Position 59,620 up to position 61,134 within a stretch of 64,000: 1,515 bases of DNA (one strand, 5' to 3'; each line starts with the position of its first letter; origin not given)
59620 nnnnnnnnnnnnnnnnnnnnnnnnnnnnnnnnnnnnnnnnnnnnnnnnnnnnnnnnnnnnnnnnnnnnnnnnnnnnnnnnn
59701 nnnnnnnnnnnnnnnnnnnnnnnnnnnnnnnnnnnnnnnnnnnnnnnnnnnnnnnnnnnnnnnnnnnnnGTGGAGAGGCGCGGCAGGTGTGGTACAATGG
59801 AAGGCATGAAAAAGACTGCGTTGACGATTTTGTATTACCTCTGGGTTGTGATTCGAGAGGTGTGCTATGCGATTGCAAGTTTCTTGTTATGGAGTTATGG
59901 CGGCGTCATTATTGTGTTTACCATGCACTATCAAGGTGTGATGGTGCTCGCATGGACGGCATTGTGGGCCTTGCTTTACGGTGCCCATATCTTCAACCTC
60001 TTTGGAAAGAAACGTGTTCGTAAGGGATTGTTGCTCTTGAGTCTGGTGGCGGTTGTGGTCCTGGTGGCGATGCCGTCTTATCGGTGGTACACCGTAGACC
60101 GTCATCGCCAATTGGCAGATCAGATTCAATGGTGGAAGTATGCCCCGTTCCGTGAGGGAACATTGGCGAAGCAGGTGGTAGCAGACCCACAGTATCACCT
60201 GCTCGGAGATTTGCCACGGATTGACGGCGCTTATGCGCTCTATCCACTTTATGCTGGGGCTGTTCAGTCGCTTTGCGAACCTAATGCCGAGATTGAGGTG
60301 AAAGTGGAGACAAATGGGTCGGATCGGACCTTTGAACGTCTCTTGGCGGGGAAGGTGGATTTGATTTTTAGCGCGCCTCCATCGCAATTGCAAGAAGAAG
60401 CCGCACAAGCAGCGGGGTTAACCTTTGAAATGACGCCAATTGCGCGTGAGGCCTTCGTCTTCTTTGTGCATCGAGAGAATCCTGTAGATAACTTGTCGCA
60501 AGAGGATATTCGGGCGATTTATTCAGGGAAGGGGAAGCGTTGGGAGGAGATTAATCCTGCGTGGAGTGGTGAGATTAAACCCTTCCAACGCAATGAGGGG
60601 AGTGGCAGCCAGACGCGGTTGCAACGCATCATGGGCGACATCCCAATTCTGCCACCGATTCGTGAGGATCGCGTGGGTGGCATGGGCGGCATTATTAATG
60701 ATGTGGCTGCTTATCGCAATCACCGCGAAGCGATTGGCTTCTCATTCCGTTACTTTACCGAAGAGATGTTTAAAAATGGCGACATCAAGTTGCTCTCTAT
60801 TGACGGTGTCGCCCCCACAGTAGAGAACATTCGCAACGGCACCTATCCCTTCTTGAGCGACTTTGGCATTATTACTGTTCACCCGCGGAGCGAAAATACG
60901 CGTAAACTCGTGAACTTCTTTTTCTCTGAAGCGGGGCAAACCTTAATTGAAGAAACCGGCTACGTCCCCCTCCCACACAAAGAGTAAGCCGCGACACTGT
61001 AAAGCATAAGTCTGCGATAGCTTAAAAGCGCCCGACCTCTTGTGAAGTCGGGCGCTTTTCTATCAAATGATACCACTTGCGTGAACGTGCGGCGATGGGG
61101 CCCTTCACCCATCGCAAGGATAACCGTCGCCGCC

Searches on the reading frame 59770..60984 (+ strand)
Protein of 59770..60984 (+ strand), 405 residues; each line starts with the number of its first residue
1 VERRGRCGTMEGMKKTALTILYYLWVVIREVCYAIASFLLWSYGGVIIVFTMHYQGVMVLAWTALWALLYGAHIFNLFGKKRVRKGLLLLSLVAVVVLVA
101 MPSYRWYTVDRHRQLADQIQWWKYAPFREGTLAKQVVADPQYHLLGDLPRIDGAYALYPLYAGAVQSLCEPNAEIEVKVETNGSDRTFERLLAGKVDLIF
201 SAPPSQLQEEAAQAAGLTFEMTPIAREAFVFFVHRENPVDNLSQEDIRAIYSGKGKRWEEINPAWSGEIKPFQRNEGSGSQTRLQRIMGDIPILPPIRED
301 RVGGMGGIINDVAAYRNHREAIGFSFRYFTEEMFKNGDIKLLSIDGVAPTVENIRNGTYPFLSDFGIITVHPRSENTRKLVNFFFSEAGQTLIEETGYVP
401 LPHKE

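Call 68: search_protein_families(library=pfam, proteins=[window:59770-60984:+], max_evalue=0.001)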
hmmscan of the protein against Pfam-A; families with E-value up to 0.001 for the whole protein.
window:59770-60984:+ (405 aa): 3 families
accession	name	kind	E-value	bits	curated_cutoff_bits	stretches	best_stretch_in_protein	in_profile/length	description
PF12849.12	PBP_like_2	-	1.2e-25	91.2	27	1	156-387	19-266/267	PBP superfamily domain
PF13531.11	SBP_bac_11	-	1.1e-06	29.1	25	1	173-247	24-99/227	Bacterial extracellular solute-binding protein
PF03466.25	LysR_substrate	-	0.00045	20.1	28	1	163-240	23-91/209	LysR substrate binding domain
